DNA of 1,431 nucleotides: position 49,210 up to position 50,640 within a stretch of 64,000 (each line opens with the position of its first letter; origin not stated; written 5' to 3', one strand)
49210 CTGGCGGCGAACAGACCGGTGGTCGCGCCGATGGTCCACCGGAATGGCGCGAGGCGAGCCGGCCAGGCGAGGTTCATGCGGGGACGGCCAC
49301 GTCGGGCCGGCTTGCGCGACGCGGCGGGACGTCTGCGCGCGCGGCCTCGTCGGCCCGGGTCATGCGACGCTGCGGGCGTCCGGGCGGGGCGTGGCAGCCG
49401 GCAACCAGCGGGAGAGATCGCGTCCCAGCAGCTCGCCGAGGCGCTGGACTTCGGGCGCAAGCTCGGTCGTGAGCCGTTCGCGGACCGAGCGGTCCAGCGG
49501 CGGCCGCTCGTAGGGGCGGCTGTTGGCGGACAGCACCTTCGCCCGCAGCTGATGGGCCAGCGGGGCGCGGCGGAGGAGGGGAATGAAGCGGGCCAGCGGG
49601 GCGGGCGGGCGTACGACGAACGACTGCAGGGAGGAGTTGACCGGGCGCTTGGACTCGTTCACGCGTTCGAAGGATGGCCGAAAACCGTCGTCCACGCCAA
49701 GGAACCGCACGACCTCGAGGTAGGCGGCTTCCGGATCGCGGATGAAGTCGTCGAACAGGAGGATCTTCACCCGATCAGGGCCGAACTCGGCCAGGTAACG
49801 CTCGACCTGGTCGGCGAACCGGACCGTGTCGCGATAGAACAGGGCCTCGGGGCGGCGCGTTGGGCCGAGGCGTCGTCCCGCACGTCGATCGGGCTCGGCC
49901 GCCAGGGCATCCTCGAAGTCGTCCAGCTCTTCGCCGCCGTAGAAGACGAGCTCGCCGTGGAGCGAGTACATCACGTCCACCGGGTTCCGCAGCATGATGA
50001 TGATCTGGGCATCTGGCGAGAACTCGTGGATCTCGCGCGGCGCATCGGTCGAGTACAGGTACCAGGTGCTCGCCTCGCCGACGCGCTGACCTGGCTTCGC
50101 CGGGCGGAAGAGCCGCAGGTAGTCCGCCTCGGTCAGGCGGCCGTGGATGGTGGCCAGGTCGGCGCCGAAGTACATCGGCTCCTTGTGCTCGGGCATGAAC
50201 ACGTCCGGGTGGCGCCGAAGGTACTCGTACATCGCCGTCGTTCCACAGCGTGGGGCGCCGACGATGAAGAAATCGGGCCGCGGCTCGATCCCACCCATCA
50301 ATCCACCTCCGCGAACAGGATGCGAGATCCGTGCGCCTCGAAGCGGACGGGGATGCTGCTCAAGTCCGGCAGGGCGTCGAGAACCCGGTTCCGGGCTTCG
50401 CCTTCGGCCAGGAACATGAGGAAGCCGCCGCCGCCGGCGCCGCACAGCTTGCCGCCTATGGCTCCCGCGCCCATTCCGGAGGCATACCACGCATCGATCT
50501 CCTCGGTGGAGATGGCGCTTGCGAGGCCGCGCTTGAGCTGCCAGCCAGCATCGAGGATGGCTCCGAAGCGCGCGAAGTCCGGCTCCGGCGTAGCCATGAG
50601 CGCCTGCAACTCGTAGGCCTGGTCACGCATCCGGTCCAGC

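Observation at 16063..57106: System-level hypothesis: a sulfated, heptose-containing wall-glycan super-locus built around two CWB2-anchored lectin-like surface proteins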

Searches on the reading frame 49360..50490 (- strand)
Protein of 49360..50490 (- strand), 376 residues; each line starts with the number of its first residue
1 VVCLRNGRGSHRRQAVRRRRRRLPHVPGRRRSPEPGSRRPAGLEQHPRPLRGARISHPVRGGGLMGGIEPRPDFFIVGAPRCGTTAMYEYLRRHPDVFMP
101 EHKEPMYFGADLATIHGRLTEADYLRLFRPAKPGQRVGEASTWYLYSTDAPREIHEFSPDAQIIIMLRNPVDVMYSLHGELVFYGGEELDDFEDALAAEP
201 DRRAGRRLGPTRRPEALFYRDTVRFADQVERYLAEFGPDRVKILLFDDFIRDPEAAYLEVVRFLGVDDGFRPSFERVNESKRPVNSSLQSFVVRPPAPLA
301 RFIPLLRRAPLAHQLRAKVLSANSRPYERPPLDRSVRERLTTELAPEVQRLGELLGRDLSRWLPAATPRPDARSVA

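Call 7: search_protein_families(library=pfam, proteins=[window:49360-50490:-])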
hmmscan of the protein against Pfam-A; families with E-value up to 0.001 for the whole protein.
window:49360-50490:- (376 aa): 2 families
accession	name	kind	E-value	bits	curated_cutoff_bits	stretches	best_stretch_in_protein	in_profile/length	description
PF13469.12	Sulfotransfer_3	-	3.5e-17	63.8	27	1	72-267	1-213/216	Sulfotransferase family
PF00685.33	Sulfotransfer_1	-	6.7e-14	52.3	22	1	72-267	2-182/255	Sulfotransferase domain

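Call 12: find_homologous_proteins(query=window:49360-50490:-)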
Query window:49360-50490:- (376 aa): 2736 proteins with E <= 0.001 among 8000 candidates; the best 120 are listed.
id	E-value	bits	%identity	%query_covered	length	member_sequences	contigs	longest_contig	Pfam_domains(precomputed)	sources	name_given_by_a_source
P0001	2.6e-205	700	100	83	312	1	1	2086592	PF13469.13,PF00685.34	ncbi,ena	-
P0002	7.3e-176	603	86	83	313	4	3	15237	PF13469.13,PF00685.34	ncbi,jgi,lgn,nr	ncbi:MAG TPA: sulfotransferase [Candidatus Limnocylindria bacterium]|jgi:hypothetical protein|nr:sul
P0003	5.6e-157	541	76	81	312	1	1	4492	PF13469.13,PF00685.34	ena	-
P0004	2.4e-149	516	75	81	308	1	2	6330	PF13469.13,PF00685.34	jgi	jgi:sulfotransferase family protein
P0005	1.3e-148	513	74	81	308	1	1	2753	PF13469.13,PF00685.34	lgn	-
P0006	1.8e-144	500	73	81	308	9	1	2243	PF13469.13,PF00685.34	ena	-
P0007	1.6e-142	493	74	78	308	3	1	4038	PF13469.13,PF00685.34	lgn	-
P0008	4.0e-141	489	73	78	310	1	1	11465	PF13469.13,PF00685.34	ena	-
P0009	8.5e-139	481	71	80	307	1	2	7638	PF13469.13,PF00685.34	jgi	jgi:hypothetical protein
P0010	1.6e-138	480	71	80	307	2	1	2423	PF13469.13,PF00685.34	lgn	-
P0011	8.6e-138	478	72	80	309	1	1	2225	PF13469.13,PF00685.34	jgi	jgi:sulfotransferase family protein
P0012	4.6e-137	475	69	79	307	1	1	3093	PF13469.13,PF00685.34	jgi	jgi:hypothetical protein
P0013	5.6e-137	475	68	81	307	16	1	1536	PF13469.13,PF00685.34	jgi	jgi:hypothetical protein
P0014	6.7e-136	471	71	80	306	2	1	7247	PF13469.13,PF00685.34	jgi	jgi:hypothetical protein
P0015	8.6e-136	471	69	81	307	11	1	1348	PF13469.13,PF00685.34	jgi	jgi:hypothetical protein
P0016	3.2e-135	469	69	81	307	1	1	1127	PF13469.13,PF00685.34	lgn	-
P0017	1.7e-134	467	71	78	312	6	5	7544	PF13469.13,PF00685.34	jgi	jgi:hypothetical protein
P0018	2.6e-133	463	68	78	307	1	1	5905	PF13469.13,PF00685.34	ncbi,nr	ncbi:MAG TPA: sulfotransferase [Aeromicrobium sp.]|nr:sulfotransferase [Aeromicrobium sp.]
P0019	3.8e-132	459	68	79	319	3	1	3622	PF13469.13,PF00685.34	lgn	-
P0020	3.8e-132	459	68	80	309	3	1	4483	PF13469.13,PF00685.34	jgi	jgi:hypothetical protein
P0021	5.4e-132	458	70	78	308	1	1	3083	PF13469.13,PF00685.34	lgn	-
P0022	9.5e-132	458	68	78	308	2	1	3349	PF13469.13,PF00685.34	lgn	-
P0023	1.1e-131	457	69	78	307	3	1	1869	PF13469.13,PF00685.34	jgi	jgi:hypothetical protein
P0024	1.4e-131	457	68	81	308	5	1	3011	PF13469.13,PF00685.34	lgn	-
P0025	7.2e-131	455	69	78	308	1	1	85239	PF13469.13,PF00685.34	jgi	jgi:hypothetical protein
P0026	1.3e-130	454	68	78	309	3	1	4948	PF13469.13,PF00685.34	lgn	-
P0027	2.6e-130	453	68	78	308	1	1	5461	PF13469.13,PF00685.34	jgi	jgi:hypothetical protein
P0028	4.3e-130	452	68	78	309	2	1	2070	PF13469.13,PF00685.34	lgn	-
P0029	9.7e-130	451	67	78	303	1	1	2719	PF13469.13,PF00685.34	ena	-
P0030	1.8e-129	450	67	78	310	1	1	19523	PF13469.13,PF00685.34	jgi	jgi:hypothetical protein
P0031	2.7e-129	450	65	81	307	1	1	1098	PF13469.13,PF00685.34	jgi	jgi:hypothetical protein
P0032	3.2e-129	449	68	78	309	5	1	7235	PF13469.13,PF00685.34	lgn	-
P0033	4.3e-129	449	66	78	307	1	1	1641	PF13469.13,PF00685.34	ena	-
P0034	5.9e-129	448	68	81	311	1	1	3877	PF13469.13,PF00685.34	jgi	jgi:Sulfotransferase domain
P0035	6.0e-129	448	66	78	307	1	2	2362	PF13469.13,PF00685.34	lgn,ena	-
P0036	4.7e-128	446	68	78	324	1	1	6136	PF13469.13,PF00685.34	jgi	jgi:hypothetical protein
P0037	5.8e-128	445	65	79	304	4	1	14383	PF13469.13,PF00685.34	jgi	jgi:hypothetical protein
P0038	1.3e-127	444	66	78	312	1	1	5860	PF13469.13,PF00685.34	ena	-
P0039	2.8e-127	443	68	81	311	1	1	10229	PF13469.13,PF00685.34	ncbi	ncbi:MAG: sulfotransferase family protein [Candidatus Limnocylindria bacterium]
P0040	3.1e-127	443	66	78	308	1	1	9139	PF13469.13,PF00685.34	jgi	jgi:hypothetical protein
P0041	4.8e-127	442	68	78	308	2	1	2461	PF13469.13,PF00685.34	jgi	jgi:hypothetical protein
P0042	1.1e-126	441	68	78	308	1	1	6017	PF13469.13,PF00685.34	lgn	-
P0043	1.2e-126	441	68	78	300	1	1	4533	PF13469.13,PF00685.34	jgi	jgi:hypothetical protein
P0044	1.8e-126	440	70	74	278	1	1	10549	PF13469.13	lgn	-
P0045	2.3e-126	440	64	79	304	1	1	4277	PF13469.13,PF00685.34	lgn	-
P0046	2.8e-126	440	67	79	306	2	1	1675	PF13469.13,PF00685.34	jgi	jgi:hypothetical protein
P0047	4.0e-125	436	66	78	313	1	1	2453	PF13469.13,PF00685.34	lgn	-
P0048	4.4e-125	436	64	81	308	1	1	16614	PF13469.13,PF00685.34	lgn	-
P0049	8.7e-125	435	66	81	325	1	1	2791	PF13469.13,PF00685.34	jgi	jgi:hypothetical protein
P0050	1.4e-124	434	66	78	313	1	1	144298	PF13469.13,PF00685.34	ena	-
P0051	1.6e-124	434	66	79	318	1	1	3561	PF13469.13,PF00685.34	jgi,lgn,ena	-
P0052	2.1e-124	434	64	79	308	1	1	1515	PF13469.13,PF00685.34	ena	-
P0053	3.0e-124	433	64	80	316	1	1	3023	PF13469.13,PF00685.34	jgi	jgi:hypothetical protein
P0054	9.8e-124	431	65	80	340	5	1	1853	PF13469.13,PF00685.34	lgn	-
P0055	5.8e-122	425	62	81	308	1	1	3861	PF13469.13,PF00685.34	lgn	-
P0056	1.1e-121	425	68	75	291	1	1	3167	PF13469.13,PF00685.34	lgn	-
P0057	8.8e-121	422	63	81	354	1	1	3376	PF13469.13,PF00685.34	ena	-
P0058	1.7e-120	421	67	75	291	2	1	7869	PF13469.13,PF00685.34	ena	-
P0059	4.0e-120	419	68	75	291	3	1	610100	-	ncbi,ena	-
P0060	6.3e-120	419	65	75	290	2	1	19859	PF13469.13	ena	-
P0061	6.9e-120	419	66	75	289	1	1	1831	PF13469.13,PF00685.34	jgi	jgi:hypothetical protein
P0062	4.3e-119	416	66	78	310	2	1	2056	PF13469.13,PF00685.34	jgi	jgi:hypothetical protein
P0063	1.8e-118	414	61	80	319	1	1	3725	PF13469.13,PF00685.34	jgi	jgi:hypothetical protein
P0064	2.5e-115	404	61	85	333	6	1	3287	PF13469.13,PF00685.34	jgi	jgi:Sulfotransferase domain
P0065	8.1e-115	402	60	81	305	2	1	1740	PF13469.13,PF00685.34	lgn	-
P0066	9.2e-114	398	68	70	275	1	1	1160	PF13469.13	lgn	-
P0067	9.2e-114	398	63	78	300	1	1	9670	PF13469.13,PF00685.34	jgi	jgi:hypothetical protein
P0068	1.0e-113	398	66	73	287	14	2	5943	PF13469.13,PF00685.34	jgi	jgi:hypothetical protein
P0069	6.5e-109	383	63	74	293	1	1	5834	PF13469.13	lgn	-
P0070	6.0e-108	379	60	79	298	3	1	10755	PF13469.13,PF00685.34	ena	-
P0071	1.6e-107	378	58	84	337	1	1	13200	PF13469.13,PF00685.34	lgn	-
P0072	3.2e-107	377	60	74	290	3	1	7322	PF13469.13,PF00685.34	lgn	-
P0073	4.3e-107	376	57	82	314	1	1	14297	PF13469.13,PF00685.34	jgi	jgi:hypothetical protein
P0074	3.2e-106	374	60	78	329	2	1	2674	PF13469.13,PF00685.34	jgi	jgi:hypothetical protein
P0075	3.2e-106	374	60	78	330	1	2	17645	PF13469.13,PF00685.34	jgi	jgi:hypothetical protein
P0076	6.4e-106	373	60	78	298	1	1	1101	PF13469.13,PF00685.34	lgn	-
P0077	8.0e-106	372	56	81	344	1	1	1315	PF13469.13,PF00685.34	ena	-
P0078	9.4e-106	372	57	81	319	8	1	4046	PF13469.13,PF00685.34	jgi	-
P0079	3.4e-105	370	59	78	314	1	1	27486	PF13469.13,PF00685.34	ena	-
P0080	3.6e-105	370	62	73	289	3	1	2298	PF13469.13,PF00685.34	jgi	-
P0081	4.3e-105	370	59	79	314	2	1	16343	PF13469.13,PF00685.34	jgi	jgi:hypothetical protein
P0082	6.3e-105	369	59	77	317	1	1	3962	PF13469.13,PF00685.34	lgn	-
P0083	1.2e-104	368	60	78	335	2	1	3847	PF13469.13,PF00685.34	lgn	-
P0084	1.6e-104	368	58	78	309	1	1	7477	PF13469.13,PF00685.34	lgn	-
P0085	1.9e-104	368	58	80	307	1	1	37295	PF13469.13,PF00685.34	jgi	jgi:Sulfotransferase family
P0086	2.0e-104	368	58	79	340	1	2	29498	PF13469.13,PF00685.34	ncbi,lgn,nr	ncbi:MAG TPA: sulfotransferase [Candidatus Limnocylindria bacterium]|nr:sulfotransferase [Candidatus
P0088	3.0e-104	367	60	78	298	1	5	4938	PF13469.13,PF00685.34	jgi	jgi:hypothetical protein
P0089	5.0e-104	366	59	79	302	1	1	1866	PF13469.13,PF00685.34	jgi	jgi:hypothetical protein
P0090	6.5e-104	366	59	77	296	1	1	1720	PF13469.13,PF00685.34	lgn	-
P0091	6.6e-104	366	60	77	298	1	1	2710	PF13469.13,PF00685.34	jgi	jgi:hypothetical protein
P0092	1.3e-103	365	58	79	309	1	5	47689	PF13469.13,PF00685.34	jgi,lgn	jgi:hypothetical protein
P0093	1.3e-103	365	60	78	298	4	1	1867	PF13469.13,PF00685.34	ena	-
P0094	1.5e-103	365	60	79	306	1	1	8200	PF13469.13,PF00685.34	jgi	jgi:hypothetical protein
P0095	1.8e-103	365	58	80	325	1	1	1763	PF13469.13,PF00685.34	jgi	jgi:hypothetical protein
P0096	4.8e-103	363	59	78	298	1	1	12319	PF13469.13,PF00685.34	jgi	jgi:hypothetical protein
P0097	5.4e-103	363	58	78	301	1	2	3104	PF13469.13,PF00685.34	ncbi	-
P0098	5.5e-103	363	59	78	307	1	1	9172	PF13469.13,PF00685.34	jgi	jgi:Sulfotransferase domain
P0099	6.1e-103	363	56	80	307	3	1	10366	PF13469.13,PF00685.34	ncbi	ncbi:MAG TPA: sulfotransferase [Candidatus Limnocylindria bacterium]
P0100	1.0e-102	362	58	79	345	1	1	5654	PF13469.13,PF00685.34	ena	-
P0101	1.6e-102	361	57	79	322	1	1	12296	PF13469.13,PF00685.34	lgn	-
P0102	1.9e-102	361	57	80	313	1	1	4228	PF13469.13,PF00685.34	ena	-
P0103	2.1e-102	361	58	78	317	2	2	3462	PF13469.13,PF00685.34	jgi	jgi:hypothetical protein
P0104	2.1e-102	361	58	78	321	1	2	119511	PF13469.13,PF00685.34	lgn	-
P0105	2.9e-102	361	58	78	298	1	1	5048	PF13469.13,PF00685.34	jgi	-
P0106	3.2e-102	360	58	78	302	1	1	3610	PF13469.13,PF00685.34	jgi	jgi:hypothetical protein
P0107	4.9e-102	360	57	78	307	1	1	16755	PF13469.13,PF00685.34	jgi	jgi:hypothetical protein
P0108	6.8e-102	359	56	78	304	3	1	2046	PF13469.13,PF00685.34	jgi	jgi:hypothetical protein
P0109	7.2e-102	359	57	80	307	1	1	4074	PF13469.13,PF00685.34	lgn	-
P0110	7.7e-102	359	57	78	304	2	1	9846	PF13469.13,PF00685.34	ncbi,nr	ncbi:MAG TPA: sulfotransferase [Candidatus Limnocylindria bacterium]|nr:sulfotransferase [Candidatus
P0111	8.3e-102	359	60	78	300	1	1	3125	PF13469.13,PF00685.34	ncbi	-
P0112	9.5e-102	359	59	77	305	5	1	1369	PF13469.13,PF00685.34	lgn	-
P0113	1.2e-101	359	58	79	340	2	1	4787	PF13469.13,PF00685.34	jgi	jgi:hypothetical protein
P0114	1.6e-101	358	57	78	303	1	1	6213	PF13469.13,PF00685.34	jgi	jgi:sulfotransferase family protein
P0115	1.8e-101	358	59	78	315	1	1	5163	PF13469.13,PF00685.34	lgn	-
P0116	1.9e-101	358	57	79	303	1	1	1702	PF13469.13,PF00685.34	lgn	-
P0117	1.9e-101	358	59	78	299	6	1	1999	PF13469.13,PF00685.34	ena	-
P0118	1.9e-101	358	58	79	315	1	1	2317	PF13469.13,PF00685.34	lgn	-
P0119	2.0e-101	358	57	79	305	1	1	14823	PF13469.13,PF00685.34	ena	-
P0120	2.1e-101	358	58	78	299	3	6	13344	PF13469.13,PF00685.34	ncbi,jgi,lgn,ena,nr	ncbi:MAG TPA: sulfotransferase [Candidatus Limnocylindria bacterium]|jgi:hypothetical protein|nr:sul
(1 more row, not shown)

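Call 13: find_encoding_contigs(protein=P0001, flank=10000, max_places=3)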
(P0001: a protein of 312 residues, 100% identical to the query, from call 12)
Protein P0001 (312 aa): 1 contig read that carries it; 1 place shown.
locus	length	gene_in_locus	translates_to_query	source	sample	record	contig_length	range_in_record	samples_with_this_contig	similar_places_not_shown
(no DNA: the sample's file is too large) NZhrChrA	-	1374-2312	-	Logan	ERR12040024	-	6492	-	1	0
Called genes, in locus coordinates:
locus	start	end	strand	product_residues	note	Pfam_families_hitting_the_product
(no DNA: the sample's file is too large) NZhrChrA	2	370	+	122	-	?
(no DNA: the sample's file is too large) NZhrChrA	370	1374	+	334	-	PF00288:GHMP_kinases_N, PF08544:GHMP_kinases_C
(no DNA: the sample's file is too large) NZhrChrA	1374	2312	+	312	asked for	PF00685:Sulfotransfer_1, PF13469:Sulfotransfer_3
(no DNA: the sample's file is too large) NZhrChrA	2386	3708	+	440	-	-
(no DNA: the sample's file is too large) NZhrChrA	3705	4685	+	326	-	PF00535:Glycos_transf_2, PF13641:Glyco_tranf_2_3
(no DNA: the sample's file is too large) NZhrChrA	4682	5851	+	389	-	PF20706:GT4-conflict, PF13439:Glyco_transf_4, PF13579:Glyco_trans_4_4, PF00534:Glycos_transf_1, PF13692:Glyco_trans_1_4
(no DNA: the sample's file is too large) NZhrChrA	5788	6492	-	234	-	?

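Call 14: find_encoding_contigs(protein=P0059, flank=10000, max_places=3)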
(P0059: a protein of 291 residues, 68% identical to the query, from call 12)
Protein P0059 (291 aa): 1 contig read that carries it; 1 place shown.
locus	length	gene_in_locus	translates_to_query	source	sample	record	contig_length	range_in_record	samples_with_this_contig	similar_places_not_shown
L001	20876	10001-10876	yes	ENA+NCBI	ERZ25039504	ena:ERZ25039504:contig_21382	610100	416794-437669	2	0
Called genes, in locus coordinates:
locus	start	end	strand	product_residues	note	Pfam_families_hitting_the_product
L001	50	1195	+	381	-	PF00479:G6PD_N, PF02781:G6PD_C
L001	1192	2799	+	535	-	PF10128:OpcA_G6PD_assem, PF20171:OpcA_G6PD_C (faint), PF01182:Glucosamine_iso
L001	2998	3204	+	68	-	PF01182:Glucosamine_iso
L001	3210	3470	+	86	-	-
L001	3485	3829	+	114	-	-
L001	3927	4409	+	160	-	-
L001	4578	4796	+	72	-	-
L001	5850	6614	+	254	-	PF13580:SIS_2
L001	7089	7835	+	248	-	PF00702:Hydrolase, PF08645:PNK3P, PF13344:Hydrolase_6 (weak), PF13419:HAD_2 (faint), PF13242:Hydrolase_like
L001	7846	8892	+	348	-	PF01073:3Beta_HSD, PF01370:Epimerase, PF04321:RmlD_sub_bind, PF13460:NAD_binding_10 (faint), PF16363:GDP_Man_Dehyd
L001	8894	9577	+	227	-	PF00288:GHMP_kinases_N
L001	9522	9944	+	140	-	PF08544:GHMP_kinases_C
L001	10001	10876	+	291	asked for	-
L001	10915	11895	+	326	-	-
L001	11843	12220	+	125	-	-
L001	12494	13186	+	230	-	-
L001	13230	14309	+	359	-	PF13439:Glyco_transf_4, PF13477:Glyco_trans_4_2 (weak), PF13579:Glyco_trans_4_4, PF20706:GT4-conflict, PF00534:Glycos_transf_1, PF13692:Glyco_trans_1_4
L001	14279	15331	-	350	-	PF00535:Glycos_transf_2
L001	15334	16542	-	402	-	PF21135:DRL_cat, PF08666:SAF (weak)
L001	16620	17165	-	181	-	PF00908:dTDP_sugar_isom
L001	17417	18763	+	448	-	PF13229:Beta_helix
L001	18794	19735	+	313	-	PF13469:Sulfotransfer_3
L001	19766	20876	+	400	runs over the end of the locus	PF00248:Aldo_ket_red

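Call 15: find_encoding_contigs(protein=P0050, flank=10000, max_places=3)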
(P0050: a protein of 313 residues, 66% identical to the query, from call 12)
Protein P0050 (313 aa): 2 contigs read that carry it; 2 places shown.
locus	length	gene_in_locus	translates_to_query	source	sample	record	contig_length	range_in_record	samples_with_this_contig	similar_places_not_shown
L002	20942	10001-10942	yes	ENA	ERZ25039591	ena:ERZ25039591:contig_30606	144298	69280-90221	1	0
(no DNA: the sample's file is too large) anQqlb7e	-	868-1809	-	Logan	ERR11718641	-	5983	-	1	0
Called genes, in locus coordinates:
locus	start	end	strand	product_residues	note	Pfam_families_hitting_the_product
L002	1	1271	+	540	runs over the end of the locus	PF07995:GSDH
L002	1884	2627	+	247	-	-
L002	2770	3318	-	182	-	-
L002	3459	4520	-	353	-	PF13641:Glyco_tranf_2_3 (weak), PF00535:Glycos_transf_2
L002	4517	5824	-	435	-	PF03447:NAD_binding_3 (weak), PF21135:DRL_cat, PF08666:SAF (weak)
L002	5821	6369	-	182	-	PF00908:dTDP_sugar_isom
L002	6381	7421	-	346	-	PF01073:3Beta_HSD, PF01370:Epimerase, PF04321:RmlD_sub_bind, PF16363:GDP_Man_Dehyd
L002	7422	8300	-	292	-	PF00483:NTP_transferase, PF12804:NTP_transf_3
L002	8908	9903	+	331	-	PF00535:Glycos_transf_2, PF13641:Glyco_tranf_2_3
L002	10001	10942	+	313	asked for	PF00685:Sulfotransfer_1, PF13469:Sulfotransfer_3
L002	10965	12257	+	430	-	-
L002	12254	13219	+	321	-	PF00535:Glycos_transf_2, PF13641:Glyco_tranf_2_3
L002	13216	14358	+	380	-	PF20706:GT4-conflict, PF13439:Glyco_transf_4, PF13579:Glyco_trans_4_4, PF00534:Glycos_transf_1, PF13692:Glyco_trans_1_4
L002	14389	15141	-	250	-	-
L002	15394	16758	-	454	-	-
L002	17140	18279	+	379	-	PF13229:Beta_helix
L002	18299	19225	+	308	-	PF13469:Sulfotransfer_3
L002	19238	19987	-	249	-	PF02517:Rce1-like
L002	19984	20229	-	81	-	-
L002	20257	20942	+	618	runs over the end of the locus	-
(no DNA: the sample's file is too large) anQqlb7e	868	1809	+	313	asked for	PF00685:Sulfotransfer_1, PF13469:Sulfotransfer_3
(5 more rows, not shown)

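Call 22: search_protein_families(library=ncbifam, proteins=[window:49360-50490:-], max_evalue=0.00001)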
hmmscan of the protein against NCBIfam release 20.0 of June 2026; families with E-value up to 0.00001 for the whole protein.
window:49360-50490:- (376 aa): 0 families

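Call 82: find_encoding_contigs(protein=P0025, flank=10000, max_places=1)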
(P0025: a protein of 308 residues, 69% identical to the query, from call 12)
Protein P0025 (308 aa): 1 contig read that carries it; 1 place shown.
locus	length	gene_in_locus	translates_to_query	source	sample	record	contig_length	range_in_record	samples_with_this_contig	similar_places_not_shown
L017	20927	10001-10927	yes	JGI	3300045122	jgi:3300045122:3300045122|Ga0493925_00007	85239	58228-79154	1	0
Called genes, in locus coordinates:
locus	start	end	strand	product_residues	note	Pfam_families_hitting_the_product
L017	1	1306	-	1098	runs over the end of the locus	PF00211:Guanylate_cyc, PF13191:AAA_16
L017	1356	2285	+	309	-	PF01619:Pro_dh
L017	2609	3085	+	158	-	-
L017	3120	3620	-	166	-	PF04307:YdjM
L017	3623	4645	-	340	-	PF01368:DHH, PF02272:DHHA1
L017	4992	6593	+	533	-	-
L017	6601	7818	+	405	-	PF00483:NTP_transferase, PF12804:NTP_transf_3, PF00702:Hydrolase (weak), PF08645:PNK3P, PF13419:HAD_2 (faint), PF13242:Hydrolase_like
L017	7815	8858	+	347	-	PF01073:3Beta_HSD, PF01370:Epimerase, PF04321:RmlD_sub_bind, PF16363:GDP_Man_Dehyd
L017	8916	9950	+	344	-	PF00288:GHMP_kinases_N, PF08544:GHMP_kinases_C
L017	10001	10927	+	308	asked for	PF00685:Sulfotransfer_1, PF13469:Sulfotransfer_3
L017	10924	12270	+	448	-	-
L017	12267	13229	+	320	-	PF00535:Glycos_transf_2, PF13641:Glyco_tranf_2_3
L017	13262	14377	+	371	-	PF13439:Glyco_transf_4, PF13579:Glyco_trans_4_4, PF20706:GT4-conflict, PF00534:Glycos_transf_1, PF13692:Glyco_trans_1_4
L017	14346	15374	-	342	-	PF00535:Glycos_transf_2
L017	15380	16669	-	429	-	PF03447:NAD_binding_3, PF21135:DRL_cat, PF08666:SAF (faint)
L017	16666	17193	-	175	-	PF00908:dTDP_sugar_isom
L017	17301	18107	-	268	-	-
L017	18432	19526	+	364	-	PF00722:Glyco_hydro_16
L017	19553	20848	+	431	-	PF13229:Beta_helix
